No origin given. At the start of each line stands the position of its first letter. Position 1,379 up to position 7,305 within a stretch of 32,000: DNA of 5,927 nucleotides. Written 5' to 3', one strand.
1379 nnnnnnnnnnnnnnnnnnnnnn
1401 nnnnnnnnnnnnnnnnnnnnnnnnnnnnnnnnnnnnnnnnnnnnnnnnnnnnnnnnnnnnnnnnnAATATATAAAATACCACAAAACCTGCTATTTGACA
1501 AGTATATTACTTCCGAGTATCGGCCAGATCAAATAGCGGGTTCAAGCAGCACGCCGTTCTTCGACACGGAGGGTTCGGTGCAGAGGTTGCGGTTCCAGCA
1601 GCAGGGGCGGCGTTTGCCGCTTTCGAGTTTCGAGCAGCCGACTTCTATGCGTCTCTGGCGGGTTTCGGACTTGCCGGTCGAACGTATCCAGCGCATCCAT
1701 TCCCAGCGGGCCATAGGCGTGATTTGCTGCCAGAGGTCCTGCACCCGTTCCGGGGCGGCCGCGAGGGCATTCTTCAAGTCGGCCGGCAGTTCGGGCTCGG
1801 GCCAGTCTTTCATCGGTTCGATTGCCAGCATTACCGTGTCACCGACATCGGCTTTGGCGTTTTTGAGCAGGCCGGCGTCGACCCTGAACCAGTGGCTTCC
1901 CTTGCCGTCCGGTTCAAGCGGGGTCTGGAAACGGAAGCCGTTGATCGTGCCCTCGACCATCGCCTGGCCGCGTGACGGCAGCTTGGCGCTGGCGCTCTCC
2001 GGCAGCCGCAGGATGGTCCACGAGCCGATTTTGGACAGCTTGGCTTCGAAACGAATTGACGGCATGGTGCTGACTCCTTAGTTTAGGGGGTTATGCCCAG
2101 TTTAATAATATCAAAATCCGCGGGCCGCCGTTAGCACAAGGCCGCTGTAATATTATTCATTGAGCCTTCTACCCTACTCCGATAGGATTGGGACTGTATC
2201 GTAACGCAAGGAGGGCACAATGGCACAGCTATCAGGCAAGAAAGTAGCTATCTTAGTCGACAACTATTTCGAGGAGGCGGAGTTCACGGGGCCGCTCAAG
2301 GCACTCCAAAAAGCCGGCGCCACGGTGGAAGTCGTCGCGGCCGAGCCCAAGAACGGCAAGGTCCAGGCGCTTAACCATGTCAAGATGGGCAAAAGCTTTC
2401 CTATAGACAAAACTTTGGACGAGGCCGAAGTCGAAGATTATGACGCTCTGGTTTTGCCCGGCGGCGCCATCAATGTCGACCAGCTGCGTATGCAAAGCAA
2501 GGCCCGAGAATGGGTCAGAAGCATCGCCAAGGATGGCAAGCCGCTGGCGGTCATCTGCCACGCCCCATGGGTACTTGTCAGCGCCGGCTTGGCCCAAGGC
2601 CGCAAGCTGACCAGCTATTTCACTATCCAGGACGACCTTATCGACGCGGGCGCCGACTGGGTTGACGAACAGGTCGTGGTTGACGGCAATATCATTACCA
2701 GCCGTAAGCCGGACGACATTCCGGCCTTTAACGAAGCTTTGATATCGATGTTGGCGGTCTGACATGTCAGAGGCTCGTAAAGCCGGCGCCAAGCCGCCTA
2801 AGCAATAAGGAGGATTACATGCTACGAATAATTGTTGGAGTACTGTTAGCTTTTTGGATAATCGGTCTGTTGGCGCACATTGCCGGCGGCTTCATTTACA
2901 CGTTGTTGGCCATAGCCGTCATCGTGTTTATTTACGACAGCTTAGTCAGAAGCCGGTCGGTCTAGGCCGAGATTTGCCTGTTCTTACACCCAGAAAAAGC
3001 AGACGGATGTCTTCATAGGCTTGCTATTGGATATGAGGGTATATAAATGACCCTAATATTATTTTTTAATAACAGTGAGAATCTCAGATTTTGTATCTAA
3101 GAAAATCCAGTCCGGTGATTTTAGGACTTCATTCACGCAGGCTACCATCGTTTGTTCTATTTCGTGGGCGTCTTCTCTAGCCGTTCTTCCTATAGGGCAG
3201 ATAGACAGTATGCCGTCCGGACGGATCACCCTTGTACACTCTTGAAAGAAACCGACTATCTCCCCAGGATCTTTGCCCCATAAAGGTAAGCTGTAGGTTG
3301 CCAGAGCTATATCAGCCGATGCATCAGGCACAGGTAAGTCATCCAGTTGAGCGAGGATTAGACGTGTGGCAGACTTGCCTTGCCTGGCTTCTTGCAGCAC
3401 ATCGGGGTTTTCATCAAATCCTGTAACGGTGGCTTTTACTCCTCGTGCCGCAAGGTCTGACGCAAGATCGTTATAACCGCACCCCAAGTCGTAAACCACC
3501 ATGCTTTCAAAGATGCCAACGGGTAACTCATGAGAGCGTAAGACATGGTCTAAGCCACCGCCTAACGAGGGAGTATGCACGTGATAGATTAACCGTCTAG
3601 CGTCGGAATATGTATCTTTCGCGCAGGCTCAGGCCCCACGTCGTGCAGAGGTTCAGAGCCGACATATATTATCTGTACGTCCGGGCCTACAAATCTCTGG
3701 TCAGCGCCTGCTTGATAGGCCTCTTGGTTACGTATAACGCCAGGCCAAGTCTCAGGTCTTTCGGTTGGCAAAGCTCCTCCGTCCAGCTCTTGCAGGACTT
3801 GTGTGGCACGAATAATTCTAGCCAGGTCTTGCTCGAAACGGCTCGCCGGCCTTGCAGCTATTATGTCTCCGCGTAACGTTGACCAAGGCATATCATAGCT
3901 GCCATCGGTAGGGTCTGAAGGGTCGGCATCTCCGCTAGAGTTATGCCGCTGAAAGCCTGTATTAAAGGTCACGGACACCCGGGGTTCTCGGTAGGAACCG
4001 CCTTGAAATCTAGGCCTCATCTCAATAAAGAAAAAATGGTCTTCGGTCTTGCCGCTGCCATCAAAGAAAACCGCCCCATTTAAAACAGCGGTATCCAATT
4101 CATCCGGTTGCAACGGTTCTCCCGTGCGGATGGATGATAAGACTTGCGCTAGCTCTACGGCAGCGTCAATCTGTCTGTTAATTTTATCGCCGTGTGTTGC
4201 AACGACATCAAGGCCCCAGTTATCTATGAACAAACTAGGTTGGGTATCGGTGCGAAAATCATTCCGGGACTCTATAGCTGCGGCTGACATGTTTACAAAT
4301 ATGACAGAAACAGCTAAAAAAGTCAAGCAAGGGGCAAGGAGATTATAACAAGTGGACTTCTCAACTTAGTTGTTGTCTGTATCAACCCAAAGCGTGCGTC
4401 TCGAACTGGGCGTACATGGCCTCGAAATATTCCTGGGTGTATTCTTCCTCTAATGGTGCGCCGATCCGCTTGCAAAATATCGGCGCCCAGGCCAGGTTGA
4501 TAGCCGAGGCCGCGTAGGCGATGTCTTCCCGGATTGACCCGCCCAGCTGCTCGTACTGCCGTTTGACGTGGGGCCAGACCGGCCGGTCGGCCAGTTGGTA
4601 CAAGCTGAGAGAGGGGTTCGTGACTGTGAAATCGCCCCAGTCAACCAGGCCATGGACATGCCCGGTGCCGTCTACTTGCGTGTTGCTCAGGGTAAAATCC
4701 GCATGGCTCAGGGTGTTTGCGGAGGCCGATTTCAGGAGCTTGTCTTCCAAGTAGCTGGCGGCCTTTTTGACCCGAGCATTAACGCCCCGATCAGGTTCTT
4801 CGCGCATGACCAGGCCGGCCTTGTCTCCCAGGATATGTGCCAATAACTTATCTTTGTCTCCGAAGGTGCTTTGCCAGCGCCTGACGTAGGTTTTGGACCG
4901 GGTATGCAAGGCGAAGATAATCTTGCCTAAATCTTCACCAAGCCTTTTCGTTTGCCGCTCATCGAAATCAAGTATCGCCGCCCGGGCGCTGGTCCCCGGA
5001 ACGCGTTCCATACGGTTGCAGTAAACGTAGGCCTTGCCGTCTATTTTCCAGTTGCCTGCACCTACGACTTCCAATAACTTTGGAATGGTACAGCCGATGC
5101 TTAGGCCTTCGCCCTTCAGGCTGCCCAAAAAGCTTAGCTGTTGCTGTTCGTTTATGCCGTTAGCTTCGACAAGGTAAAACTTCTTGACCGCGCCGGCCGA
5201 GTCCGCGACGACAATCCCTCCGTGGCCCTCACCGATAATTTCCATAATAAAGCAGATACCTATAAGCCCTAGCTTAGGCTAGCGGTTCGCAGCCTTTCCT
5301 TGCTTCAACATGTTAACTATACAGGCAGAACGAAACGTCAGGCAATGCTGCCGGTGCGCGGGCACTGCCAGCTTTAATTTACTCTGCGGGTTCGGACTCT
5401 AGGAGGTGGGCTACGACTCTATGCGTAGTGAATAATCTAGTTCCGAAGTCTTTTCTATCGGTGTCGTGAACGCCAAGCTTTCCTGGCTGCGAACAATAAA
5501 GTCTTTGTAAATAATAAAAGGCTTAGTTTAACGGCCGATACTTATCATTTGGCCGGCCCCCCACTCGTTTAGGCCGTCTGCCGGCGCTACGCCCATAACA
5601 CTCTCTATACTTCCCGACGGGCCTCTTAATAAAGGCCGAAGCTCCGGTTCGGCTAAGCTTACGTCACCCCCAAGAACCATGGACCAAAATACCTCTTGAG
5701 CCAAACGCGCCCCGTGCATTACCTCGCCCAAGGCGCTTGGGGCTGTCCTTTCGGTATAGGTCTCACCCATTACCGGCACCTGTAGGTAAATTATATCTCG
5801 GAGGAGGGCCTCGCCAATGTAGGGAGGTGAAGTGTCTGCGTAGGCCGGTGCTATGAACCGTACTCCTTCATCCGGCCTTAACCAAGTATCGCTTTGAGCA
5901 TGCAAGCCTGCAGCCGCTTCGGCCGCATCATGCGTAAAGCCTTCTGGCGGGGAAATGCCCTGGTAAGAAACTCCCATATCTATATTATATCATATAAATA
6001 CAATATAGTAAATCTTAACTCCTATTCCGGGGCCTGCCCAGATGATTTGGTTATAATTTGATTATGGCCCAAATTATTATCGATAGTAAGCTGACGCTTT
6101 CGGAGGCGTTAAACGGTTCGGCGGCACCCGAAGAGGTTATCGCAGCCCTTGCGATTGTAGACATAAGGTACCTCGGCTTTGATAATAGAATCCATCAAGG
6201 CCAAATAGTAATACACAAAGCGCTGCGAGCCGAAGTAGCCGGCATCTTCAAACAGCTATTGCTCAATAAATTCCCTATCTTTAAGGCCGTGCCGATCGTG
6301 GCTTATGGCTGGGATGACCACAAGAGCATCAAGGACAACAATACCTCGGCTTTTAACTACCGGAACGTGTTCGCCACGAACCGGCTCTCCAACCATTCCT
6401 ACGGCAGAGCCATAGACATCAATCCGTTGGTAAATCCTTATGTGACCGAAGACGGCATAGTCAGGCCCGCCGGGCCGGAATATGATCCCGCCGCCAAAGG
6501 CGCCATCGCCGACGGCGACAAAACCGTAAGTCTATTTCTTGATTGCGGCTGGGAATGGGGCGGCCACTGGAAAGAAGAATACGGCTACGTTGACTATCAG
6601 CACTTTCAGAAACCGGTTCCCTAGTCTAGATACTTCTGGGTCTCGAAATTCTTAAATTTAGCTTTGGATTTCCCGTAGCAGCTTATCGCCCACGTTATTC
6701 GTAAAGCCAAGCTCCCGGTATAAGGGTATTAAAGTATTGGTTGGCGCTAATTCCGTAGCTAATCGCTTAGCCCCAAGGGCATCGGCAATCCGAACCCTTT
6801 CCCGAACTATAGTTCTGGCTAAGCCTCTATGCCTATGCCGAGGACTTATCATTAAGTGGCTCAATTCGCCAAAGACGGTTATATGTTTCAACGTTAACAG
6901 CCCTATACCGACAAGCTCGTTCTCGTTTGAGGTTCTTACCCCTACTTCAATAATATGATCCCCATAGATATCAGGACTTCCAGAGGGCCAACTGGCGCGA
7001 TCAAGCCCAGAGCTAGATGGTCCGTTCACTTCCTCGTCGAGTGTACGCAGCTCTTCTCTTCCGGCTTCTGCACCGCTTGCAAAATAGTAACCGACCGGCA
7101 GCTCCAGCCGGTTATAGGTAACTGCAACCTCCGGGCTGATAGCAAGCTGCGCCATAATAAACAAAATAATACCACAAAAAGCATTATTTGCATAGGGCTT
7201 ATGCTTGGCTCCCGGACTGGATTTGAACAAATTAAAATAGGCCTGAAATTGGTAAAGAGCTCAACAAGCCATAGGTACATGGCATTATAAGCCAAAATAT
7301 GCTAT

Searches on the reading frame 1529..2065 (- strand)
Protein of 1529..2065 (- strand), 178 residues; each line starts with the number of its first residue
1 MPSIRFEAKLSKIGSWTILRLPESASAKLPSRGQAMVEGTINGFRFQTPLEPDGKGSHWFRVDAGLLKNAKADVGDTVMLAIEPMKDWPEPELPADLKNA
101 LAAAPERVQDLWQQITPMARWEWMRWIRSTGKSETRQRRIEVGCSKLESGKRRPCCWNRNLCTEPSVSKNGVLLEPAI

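Call 11: search_protein_families(library=pfam, proteins=[window:1529-2065:-], max_evalue=0.01)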
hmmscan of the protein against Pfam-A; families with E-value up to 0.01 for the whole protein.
window:1529-2065:- (178 aa): 2 families
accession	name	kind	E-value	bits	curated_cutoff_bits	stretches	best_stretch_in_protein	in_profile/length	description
PF13376.11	OmdA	-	3.3e-15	56.2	25.6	1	90-150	1-60/60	Bacteriocin-protection, YdeI or OmpD-Associated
PF08922.17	DUF1905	-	5.2e-15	55.7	24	1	9-80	4-79/81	Domain of unknown function (DUF1905)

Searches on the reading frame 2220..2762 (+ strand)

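Call 11: search_protein_families(library=pfam, proteins=[window:2220-2762:+], max_evalue=0.01)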
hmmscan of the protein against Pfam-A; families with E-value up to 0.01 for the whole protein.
window:2220-2762:+ (180 aa): 3 families
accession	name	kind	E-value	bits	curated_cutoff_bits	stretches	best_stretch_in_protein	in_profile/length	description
PF01965.30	DJ-1_PfpI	-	1.4e-54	184.7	26.6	1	7-176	1-164/165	DJ-1/PfpI family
PF18011.7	Catalase_C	-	0.0007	19.7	24.6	1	6-116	2-107/150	C-terminal domain found in long catalases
PF13579.12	Glyco_trans_4_4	-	0.0072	17.1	29.7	1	27-148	12-113/158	Glycosyl transferase 4-like domain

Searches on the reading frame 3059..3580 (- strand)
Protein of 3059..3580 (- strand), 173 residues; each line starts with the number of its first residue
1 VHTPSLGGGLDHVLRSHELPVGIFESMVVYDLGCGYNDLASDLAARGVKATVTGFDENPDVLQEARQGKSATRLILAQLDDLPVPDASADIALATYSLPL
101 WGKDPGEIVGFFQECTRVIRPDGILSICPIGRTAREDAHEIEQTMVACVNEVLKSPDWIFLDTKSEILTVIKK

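Call 11: search_protein_families(library=pfam, proteins=[window:3059-3580:-], max_evalue=0.01)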
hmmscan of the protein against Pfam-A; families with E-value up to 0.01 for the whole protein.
window:3059-3580:- (173 aa): 9 families
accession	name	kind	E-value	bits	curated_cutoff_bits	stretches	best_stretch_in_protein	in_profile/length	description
PF08241.18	Methyltransf_11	-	1.3e-14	55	21.2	1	31-126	2-94/95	Methyltransferase domain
PF13649.12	Methyltransf_25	-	2.8e-13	50.8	27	1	29-123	1-97/97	Methyltransferase domain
PF13847.12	Methyltransf_31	-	6.5e-12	45.8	27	1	25-163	3-133/145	Methyltransferase domain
PF08242.18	Methyltransf_12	-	2.2e-06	28.7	30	1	31-125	2-98/98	Methyltransferase domain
PF05148.21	Methyltransf_8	-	1e-05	26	27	1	26-130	73-159/219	Hypothetical methyltransferase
PF01209.24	Ubie_methyltran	-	0.00051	19.9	20.1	1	27-128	49-152/233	ubiE/COQ5 methyltransferase family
PF03141.22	Methyltransf_29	-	0.00056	19.1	23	1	28-151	120-243/506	Putative S-adenosyl-L-methionine-dependent methyltransferase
PF05175.20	MTS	-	0.0021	18.1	23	1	27-73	33-79/170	Methyltransferase small domain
PF13489.12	Methyltransf_23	-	0.0053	16.9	27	1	24-127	21-116/164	Methyltransferase domain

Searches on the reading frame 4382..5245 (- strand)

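Call 11: search_protein_families(library=pfam, proteins=[window:4382-5245:-], max_evalue=0.01)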
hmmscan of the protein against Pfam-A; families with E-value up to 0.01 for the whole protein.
window:4382-5245:- (287 aa): 1 family
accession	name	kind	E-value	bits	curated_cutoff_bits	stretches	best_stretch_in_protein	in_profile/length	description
PF01636.29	APH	-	1.1e-12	48.7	23.2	1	75-235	71-229/239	Phosphotransferase enzyme family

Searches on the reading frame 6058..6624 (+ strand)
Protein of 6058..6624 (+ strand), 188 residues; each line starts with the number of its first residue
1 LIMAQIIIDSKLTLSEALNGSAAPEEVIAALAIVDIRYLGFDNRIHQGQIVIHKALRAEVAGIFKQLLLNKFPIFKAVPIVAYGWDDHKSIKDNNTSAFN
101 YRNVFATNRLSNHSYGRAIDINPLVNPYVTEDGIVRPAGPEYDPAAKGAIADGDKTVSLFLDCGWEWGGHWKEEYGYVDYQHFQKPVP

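Call 12: search_protein_families(library=pfam, proteins=[window:6058-6624:+], max_evalue=0.01)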
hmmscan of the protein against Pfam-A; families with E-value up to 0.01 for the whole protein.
window:6058-6624:+ (188 aa): 1 family
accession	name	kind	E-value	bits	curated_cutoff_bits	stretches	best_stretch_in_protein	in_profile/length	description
PF13539.11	Peptidase_M15_4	-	4.7e-20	72.4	25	1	107-185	3-70/70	D-alanyl-D-alanine carboxypeptidase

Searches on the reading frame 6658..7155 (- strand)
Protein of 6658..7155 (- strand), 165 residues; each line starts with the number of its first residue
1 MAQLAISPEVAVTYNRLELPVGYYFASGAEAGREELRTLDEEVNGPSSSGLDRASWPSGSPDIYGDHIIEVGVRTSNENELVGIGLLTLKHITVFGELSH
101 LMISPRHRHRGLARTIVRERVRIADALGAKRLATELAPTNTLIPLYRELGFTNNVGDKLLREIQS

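Call 12: search_protein_families(library=pfam, proteins=[window:6658-7155:-], max_evalue=0.01)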
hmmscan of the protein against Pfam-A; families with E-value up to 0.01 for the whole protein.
window:6658-7155:- (165 aa): 4 families
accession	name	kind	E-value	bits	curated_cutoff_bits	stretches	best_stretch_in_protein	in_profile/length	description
PF00583.31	Acetyltransf_1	-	1.7e-08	35.2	20.7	1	77-151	40-116/116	Acetyltransferase (GNAT) family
PF13508.13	Acetyltransf_7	-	4.9e-07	30.5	27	1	78-152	11-83/84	Acetyltransferase (GNAT) domain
PF13673.13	Acetyltransf_10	-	3.1e-05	24.4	23.6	1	78-153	39-109/128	Acetyltransferase (GNAT) domain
PF08445.16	FR47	-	9.9e-05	22.7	22.1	1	95-153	21-79/86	FR47-like protein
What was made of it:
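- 6658..7155 (-): Cassette ORF, GNAT acetyltransferase. call 12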
